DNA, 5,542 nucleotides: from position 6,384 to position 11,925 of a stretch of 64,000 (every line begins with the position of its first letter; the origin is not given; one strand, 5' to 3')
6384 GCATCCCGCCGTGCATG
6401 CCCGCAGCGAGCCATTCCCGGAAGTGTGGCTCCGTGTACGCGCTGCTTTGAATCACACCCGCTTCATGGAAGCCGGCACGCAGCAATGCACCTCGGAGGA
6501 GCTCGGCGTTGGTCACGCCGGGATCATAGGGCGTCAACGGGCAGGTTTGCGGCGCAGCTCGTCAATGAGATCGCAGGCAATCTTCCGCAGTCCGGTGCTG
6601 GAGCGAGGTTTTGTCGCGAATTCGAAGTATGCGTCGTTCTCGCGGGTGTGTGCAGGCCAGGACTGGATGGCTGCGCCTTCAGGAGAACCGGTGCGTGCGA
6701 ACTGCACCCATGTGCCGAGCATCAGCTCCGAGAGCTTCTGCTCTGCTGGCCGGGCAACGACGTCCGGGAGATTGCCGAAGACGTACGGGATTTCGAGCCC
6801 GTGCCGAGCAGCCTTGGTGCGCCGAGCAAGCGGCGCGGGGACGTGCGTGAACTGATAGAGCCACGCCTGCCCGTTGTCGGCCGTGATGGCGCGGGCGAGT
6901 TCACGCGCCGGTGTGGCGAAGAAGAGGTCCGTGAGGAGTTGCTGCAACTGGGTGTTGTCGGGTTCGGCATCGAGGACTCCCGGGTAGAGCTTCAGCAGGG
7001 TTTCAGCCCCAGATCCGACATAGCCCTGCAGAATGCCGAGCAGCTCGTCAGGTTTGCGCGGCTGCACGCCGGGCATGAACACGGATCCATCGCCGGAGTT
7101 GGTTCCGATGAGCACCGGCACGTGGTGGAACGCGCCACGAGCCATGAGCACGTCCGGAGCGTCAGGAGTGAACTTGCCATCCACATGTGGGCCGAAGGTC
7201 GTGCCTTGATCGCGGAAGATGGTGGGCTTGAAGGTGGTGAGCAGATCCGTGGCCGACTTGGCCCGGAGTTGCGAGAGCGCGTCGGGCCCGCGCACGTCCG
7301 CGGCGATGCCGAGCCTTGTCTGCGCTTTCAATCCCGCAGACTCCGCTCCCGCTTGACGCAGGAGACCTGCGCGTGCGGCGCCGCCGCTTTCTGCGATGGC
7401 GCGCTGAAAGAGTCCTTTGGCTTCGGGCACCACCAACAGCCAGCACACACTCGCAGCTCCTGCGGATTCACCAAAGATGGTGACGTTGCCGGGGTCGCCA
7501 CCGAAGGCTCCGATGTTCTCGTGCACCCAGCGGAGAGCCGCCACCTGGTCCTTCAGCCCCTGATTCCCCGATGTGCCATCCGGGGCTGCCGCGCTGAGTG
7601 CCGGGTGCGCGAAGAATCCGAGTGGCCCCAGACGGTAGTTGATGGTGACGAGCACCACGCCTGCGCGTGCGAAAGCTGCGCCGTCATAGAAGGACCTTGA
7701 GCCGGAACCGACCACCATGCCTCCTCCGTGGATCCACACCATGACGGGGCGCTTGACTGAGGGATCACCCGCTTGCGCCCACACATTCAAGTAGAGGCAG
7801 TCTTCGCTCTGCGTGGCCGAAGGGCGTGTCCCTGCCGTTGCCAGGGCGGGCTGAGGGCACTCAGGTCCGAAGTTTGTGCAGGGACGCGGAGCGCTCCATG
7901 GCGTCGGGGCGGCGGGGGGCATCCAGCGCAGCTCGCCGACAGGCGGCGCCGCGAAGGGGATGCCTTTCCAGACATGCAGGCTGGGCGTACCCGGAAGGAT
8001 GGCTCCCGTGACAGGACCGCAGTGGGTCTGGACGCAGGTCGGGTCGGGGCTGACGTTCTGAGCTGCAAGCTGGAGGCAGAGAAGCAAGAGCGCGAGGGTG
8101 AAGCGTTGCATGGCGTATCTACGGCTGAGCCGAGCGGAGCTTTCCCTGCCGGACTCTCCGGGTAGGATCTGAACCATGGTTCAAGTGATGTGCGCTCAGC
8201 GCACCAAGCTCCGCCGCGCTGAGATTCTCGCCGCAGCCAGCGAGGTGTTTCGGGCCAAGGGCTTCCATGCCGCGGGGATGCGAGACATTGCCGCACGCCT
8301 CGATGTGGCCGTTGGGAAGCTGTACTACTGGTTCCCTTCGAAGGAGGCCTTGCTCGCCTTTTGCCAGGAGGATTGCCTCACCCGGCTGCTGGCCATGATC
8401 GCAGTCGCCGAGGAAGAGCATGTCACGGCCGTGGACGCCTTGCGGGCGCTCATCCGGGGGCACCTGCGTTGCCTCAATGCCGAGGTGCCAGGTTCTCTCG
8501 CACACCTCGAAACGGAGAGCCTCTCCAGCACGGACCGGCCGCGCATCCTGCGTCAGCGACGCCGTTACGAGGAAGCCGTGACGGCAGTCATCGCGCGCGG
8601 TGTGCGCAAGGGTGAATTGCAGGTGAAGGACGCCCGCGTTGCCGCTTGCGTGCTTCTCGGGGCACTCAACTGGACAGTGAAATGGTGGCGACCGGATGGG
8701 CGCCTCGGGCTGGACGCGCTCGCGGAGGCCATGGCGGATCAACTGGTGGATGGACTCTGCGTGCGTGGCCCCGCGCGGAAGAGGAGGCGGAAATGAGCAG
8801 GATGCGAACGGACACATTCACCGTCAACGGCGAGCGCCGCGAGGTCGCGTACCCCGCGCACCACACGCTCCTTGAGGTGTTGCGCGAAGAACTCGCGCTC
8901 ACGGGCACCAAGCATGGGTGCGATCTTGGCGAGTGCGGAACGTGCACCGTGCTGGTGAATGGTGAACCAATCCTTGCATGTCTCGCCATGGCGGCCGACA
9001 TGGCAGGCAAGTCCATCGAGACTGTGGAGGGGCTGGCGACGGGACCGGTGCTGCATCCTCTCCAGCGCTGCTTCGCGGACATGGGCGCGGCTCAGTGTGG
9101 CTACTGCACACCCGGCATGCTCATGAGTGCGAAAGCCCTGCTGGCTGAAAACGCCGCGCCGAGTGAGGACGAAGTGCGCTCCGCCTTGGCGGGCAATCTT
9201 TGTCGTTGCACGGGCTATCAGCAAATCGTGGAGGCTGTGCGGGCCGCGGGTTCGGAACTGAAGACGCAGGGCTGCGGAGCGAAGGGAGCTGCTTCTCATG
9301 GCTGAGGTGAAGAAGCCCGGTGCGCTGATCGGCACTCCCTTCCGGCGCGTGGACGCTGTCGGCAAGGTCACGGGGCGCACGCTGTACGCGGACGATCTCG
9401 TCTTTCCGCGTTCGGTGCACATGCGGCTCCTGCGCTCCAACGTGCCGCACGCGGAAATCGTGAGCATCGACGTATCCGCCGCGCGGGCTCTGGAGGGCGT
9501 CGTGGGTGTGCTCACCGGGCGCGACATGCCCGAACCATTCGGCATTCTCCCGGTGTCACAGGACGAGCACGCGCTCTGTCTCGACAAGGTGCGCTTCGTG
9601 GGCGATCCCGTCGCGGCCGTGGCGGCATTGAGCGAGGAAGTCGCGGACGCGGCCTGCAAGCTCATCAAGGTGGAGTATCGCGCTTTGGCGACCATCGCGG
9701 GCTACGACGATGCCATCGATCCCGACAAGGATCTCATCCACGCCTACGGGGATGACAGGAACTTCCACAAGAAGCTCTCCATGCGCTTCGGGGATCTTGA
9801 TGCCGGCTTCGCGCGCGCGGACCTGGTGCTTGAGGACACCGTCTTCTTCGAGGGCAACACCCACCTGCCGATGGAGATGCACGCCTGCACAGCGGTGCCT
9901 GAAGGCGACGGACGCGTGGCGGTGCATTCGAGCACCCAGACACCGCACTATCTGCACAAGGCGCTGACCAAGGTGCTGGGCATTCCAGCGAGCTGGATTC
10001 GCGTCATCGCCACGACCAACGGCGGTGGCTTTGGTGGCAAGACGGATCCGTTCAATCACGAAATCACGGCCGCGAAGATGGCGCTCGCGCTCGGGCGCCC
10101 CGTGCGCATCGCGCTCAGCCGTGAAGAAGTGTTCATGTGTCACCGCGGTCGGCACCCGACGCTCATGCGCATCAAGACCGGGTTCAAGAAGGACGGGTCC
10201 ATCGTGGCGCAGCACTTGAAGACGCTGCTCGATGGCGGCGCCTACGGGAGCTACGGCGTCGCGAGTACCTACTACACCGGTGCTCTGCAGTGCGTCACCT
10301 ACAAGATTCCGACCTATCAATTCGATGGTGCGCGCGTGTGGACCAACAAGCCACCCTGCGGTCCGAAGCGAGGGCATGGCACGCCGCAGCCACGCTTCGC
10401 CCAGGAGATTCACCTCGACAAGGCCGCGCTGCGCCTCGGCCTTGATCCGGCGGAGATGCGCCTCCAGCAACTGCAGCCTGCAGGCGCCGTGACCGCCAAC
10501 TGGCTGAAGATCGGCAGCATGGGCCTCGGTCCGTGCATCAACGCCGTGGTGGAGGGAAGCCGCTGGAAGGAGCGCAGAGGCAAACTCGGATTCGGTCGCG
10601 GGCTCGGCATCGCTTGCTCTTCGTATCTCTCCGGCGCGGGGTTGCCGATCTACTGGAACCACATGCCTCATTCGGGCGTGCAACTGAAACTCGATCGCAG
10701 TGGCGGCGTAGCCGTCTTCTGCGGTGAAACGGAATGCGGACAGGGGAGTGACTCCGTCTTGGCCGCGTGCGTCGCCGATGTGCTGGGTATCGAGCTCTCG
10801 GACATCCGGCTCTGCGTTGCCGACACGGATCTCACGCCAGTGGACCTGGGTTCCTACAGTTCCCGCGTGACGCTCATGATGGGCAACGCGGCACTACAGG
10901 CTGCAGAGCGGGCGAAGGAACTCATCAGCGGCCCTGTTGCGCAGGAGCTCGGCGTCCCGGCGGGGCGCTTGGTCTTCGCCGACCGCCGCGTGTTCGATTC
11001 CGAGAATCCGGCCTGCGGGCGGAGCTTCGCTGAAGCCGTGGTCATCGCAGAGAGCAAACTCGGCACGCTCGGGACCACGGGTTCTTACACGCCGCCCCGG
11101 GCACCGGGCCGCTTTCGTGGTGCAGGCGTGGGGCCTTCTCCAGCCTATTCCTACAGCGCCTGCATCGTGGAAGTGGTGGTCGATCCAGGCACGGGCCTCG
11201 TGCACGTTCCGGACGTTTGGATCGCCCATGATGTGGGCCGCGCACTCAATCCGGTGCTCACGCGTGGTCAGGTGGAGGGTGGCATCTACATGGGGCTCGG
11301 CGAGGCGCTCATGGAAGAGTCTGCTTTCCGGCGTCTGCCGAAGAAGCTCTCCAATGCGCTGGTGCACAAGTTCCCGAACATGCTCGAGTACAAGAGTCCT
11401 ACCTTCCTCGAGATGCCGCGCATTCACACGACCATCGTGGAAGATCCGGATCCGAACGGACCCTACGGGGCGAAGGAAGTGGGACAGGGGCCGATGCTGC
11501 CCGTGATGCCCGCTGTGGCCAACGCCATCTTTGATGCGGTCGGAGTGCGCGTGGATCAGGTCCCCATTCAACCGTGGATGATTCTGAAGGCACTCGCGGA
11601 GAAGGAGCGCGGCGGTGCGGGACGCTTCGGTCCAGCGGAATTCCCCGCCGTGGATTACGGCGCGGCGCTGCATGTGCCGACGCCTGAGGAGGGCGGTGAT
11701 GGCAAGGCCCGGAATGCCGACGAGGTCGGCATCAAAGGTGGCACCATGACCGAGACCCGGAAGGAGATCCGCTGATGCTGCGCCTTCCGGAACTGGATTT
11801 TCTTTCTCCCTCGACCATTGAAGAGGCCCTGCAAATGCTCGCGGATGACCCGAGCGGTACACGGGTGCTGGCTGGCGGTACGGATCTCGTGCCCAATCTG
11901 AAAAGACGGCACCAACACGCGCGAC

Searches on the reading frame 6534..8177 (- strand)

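Call 40: search_protein_families(library=pfam, proteins=[window:6534-8177:-], max_evalue=0.0001)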
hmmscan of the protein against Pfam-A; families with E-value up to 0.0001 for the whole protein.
window:6534-8177:- (547 aa): 3 families
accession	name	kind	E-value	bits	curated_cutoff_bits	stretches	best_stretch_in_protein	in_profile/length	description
PF00135.34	COesterase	-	6.2e-123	411.9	27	1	47-536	3-513/515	Carboxylesterase family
PF20434.5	BD-FAE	-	8.1e-09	35.7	26.8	1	141-241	11-100/215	BD-FAE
PF07859.19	Abhydrolase_3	-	1.9e-08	34.8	25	1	146-242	1-83/210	alpha/beta hydrolase fold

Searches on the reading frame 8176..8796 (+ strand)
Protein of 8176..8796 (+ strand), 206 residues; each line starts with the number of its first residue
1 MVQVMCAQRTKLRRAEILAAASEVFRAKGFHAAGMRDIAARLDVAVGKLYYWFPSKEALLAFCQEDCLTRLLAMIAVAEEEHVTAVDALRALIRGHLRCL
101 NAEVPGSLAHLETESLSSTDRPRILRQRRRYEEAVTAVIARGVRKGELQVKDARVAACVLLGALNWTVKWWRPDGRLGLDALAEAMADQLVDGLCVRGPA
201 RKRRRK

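Call 40: search_protein_families(library=pfam, proteins=[window:8176-8796:+], max_evalue=0.0001)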
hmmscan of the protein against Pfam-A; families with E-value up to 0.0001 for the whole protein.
window:8176-8796:+ (206 aa): 3 families
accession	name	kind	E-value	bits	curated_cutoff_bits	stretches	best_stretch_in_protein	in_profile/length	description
PF17932.6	TetR_C_24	-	3.5e-25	88.9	26.4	1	84-194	3-114/114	Tetracyclin repressor-like, C-terminal domain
PF00440.29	TetR_N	-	2.2e-15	56.6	24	1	17-61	1-45/47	Bacterial regulatory proteins, tetR family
PF14246.11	TetR_C_7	-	6.9e-05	23.3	22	0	128-171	45-88/119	AefR-like transcriptional repressor, C-terminal domain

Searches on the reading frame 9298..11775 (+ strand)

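Call 40: search_protein_families(library=pfam, proteins=[window:9298-11775:+], max_evalue=0.0001)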
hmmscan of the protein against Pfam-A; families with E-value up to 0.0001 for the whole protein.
window:9298-11775:+ (825 aa): 3 families
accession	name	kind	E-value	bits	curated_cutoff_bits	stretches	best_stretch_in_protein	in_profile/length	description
PF02738.23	MoCoBD_1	-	3.6e-72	242.8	27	1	157-390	11-242/244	Molybdopterin cofactor-binding domain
PF20256.3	MoCoBD_2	-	6.5e-59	200.2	27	1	422-707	7-283/283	Molybdopterin cofactor-binding domain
PF01315.27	Ald_Xan_dh_C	-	6.1e-30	104.2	31.3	1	25-130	1-109/110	Aldehyde oxidase and xanthine dehydrogenase, a/b hammerhead domain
